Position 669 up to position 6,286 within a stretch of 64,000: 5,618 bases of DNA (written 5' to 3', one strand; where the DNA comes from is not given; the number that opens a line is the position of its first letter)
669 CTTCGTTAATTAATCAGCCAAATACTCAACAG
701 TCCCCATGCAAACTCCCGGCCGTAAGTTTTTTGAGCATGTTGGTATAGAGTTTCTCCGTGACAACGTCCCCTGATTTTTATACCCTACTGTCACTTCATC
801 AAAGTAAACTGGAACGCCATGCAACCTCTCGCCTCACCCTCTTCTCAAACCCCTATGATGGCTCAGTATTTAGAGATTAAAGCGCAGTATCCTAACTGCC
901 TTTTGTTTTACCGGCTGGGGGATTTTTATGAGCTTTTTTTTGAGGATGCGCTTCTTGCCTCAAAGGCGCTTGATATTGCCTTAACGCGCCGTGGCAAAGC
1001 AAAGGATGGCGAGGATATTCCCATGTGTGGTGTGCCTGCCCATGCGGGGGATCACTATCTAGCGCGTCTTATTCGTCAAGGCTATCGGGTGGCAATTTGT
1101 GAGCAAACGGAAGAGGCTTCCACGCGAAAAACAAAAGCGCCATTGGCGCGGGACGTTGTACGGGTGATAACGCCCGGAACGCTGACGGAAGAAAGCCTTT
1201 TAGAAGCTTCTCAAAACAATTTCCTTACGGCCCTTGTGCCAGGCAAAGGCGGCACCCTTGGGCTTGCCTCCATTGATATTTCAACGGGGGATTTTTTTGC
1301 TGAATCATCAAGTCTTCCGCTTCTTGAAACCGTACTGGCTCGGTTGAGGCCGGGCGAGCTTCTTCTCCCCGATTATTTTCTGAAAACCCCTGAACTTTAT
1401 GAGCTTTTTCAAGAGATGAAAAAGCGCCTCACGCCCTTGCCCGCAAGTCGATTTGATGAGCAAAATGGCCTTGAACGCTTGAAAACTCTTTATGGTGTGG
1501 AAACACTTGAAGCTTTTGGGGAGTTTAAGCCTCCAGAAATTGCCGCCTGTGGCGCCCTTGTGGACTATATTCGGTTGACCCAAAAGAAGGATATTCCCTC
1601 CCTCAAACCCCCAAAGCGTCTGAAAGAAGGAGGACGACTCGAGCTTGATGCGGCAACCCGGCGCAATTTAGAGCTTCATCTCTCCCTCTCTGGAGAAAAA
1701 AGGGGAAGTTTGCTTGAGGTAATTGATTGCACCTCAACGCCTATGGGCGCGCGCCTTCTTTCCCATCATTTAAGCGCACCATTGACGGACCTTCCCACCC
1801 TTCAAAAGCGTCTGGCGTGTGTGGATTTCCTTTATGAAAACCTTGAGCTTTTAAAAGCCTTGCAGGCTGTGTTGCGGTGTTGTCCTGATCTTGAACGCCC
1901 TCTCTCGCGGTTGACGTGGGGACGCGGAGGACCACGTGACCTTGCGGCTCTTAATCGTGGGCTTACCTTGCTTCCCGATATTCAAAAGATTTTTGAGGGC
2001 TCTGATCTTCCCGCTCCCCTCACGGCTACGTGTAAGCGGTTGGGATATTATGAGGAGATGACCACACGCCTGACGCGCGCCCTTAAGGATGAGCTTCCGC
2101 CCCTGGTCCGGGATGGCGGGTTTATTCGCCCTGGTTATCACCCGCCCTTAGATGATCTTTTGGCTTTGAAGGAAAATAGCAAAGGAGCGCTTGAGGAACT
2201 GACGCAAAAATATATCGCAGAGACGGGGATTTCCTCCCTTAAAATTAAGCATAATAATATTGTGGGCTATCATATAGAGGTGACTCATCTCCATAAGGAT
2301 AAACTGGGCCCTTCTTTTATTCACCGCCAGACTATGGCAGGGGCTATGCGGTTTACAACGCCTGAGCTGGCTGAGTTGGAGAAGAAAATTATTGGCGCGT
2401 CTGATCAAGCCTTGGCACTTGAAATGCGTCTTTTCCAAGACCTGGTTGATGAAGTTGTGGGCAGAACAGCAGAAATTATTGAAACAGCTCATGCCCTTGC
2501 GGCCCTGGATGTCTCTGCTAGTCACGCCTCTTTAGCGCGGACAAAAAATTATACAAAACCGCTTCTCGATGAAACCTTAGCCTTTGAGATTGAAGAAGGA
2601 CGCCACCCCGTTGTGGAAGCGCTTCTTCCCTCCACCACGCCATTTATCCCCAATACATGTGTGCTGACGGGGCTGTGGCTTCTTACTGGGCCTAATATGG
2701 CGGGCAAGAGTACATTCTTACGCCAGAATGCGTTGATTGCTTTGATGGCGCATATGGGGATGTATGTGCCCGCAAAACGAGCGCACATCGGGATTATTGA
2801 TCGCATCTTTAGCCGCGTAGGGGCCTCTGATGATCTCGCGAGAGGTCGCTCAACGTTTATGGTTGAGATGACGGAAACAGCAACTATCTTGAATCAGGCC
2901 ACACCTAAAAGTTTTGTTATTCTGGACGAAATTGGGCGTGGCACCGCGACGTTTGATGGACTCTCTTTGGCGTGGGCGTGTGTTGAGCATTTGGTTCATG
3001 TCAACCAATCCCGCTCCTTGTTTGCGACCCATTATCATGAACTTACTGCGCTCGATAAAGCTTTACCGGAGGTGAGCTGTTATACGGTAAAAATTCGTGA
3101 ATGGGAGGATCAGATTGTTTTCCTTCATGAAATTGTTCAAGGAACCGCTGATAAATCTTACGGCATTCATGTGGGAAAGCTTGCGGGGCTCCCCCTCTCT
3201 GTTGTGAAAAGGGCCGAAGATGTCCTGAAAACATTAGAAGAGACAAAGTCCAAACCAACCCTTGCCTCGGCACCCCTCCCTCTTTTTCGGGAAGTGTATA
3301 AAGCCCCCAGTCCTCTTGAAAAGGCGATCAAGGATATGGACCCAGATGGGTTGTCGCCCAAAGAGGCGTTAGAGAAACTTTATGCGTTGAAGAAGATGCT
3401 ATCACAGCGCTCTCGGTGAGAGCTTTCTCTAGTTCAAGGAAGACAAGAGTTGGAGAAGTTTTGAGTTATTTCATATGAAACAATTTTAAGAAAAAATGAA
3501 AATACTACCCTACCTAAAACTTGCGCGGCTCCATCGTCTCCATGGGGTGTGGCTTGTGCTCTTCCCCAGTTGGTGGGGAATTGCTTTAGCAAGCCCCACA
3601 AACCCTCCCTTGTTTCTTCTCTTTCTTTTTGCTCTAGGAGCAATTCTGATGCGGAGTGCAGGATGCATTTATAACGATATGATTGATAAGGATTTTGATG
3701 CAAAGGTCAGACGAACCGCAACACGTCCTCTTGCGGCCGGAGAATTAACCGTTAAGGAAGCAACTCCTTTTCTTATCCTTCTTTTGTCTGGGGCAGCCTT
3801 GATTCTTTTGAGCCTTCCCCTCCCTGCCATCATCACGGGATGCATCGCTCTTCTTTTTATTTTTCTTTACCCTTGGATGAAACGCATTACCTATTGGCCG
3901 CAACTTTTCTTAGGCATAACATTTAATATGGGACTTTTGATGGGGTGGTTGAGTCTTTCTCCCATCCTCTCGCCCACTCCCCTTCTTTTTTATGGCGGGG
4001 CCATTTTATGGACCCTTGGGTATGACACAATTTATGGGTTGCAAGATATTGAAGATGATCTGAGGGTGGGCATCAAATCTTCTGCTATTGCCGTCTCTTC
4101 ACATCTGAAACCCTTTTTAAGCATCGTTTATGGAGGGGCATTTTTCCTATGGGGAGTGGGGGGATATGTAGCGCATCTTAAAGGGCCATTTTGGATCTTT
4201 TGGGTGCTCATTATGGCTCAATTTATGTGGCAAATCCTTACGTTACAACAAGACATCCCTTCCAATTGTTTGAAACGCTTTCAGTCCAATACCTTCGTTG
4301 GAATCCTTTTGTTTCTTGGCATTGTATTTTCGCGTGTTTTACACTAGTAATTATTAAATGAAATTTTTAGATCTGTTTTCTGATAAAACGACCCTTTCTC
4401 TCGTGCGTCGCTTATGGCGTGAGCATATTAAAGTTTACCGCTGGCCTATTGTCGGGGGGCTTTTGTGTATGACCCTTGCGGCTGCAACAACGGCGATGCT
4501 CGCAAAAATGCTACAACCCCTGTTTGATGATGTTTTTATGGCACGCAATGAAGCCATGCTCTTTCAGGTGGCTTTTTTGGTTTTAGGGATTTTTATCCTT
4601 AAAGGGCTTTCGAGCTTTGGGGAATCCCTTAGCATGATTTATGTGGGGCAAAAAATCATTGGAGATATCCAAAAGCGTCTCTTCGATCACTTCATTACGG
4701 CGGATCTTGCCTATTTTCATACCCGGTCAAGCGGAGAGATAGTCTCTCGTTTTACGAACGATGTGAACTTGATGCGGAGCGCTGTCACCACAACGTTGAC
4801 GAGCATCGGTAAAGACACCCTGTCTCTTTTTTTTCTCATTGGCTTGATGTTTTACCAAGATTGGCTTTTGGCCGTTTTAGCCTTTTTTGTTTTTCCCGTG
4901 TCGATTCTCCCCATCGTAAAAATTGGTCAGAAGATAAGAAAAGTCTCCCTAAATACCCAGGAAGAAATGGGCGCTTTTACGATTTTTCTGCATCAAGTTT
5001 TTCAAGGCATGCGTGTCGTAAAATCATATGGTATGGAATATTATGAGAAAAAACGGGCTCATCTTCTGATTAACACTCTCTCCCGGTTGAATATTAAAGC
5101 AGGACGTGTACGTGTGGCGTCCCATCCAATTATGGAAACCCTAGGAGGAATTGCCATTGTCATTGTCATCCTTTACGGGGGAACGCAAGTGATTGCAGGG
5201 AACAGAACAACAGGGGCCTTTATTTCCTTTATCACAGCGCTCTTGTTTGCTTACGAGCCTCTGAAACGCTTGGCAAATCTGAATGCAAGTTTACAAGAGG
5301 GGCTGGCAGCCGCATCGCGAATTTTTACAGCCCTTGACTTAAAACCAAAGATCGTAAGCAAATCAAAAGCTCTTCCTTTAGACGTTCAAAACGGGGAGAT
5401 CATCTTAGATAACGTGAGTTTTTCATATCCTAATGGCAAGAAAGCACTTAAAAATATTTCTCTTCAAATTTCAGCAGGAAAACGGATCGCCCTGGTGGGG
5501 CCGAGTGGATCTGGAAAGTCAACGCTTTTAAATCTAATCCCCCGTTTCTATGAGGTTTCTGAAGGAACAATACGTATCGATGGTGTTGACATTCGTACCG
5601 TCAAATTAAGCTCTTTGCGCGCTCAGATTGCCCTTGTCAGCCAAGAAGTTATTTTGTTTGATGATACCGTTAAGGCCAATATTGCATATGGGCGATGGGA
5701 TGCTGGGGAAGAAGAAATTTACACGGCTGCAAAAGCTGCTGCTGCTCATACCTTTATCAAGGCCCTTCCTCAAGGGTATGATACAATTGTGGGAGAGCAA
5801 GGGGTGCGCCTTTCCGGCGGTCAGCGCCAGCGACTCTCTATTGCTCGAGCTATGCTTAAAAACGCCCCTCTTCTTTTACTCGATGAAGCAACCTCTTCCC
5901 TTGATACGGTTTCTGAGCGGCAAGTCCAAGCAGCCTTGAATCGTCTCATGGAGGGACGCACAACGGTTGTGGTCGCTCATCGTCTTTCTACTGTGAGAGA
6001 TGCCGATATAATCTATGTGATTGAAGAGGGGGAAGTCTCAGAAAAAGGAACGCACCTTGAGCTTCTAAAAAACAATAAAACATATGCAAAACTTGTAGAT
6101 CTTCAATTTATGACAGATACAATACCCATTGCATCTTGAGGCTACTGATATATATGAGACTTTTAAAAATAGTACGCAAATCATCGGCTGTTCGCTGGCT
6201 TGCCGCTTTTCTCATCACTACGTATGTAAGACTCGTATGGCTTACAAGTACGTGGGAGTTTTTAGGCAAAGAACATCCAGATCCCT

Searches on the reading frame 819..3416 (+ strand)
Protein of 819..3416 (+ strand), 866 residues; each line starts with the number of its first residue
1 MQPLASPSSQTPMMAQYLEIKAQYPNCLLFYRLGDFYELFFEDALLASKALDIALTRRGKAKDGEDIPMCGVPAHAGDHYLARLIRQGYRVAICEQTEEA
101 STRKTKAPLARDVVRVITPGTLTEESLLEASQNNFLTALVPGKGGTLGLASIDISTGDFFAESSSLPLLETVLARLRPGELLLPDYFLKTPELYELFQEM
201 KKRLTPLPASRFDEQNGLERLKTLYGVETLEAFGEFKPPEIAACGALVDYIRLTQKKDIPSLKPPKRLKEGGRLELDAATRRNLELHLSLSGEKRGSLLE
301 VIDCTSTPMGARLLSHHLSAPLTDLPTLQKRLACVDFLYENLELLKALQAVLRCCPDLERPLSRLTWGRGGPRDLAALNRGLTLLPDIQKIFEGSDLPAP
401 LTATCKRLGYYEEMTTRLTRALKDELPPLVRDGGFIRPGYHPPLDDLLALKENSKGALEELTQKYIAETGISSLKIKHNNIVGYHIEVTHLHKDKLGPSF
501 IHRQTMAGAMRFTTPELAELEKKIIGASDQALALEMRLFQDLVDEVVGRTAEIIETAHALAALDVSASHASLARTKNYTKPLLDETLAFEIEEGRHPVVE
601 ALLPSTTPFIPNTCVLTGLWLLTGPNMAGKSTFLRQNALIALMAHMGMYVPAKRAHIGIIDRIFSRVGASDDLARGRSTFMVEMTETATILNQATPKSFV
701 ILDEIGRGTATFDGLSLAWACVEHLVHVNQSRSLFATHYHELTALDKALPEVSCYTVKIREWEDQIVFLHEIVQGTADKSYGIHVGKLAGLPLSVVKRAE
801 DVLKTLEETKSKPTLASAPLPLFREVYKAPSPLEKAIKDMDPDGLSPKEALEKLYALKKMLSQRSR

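Call 8: search_protein_families(library=pfam, proteins=[window:819-3416:+], max_evalue=0.001)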
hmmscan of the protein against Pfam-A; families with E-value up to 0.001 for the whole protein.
window:819-3416:+ (866 aa): 5 families
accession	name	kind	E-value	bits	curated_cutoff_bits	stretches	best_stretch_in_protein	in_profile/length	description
PF00488.27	MutS_V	-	6.8e-85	284.2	30.2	1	620-807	1-188/188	MutS domain V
PF05192.23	MutS_III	-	1.1e-42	147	34.1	1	279-570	1-194/194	MutS domain III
PF01624.25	MutS_I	-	7.5e-42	142.6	20.6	1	11-125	1-112/113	MutS domain I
PF05188.22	MutS_II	-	9.6e-22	78.2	25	1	134-262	1-132/133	MutS domain II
PF05190.23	MutS_IV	-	2.4e-21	76.3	22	1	439-528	1-90/92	MutS family domain IV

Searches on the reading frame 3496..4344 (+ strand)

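Call 8: search_protein_families(library=pfam, proteins=[window:3496-4344:+], max_evalue=0.001)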
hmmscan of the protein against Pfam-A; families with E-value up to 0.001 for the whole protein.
window:3496-4344:+ (283 aa): 1 family
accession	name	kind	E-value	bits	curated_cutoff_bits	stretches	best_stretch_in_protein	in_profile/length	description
PF01040.23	UbiA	-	1.1e-54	185.8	34.2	1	21-262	1-244/250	UbiA prenyltransferase family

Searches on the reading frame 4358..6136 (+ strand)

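Call 8: search_protein_families(library=pfam, proteins=[window:4358-6136:+], max_evalue=0.001)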
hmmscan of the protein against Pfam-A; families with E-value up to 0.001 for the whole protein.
window:4358-6136:+ (593 aa): 5 families
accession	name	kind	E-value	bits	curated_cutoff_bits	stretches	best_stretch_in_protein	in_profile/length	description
PF00664.28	ABC_membrane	-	3.6e-44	151.9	28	1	34-296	4-268/274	ABC transporter transmembrane region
PF00005.33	ABC_tran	-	3.8e-35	121.9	25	1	364-513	1-137/137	ABC transporter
PF02463.25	SMC_N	-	8.3e-09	35.6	40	1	376-556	26-212/220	RecF/RecN/SMC N terminal domain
PF09818.15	ABC_ATPase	-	0.00053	19.5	23.2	0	463-534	137-208/283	P-loop domain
PF03193.22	RsgA_GTPase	-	0.00066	20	30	0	361-397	94-129/174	RsgA GTPase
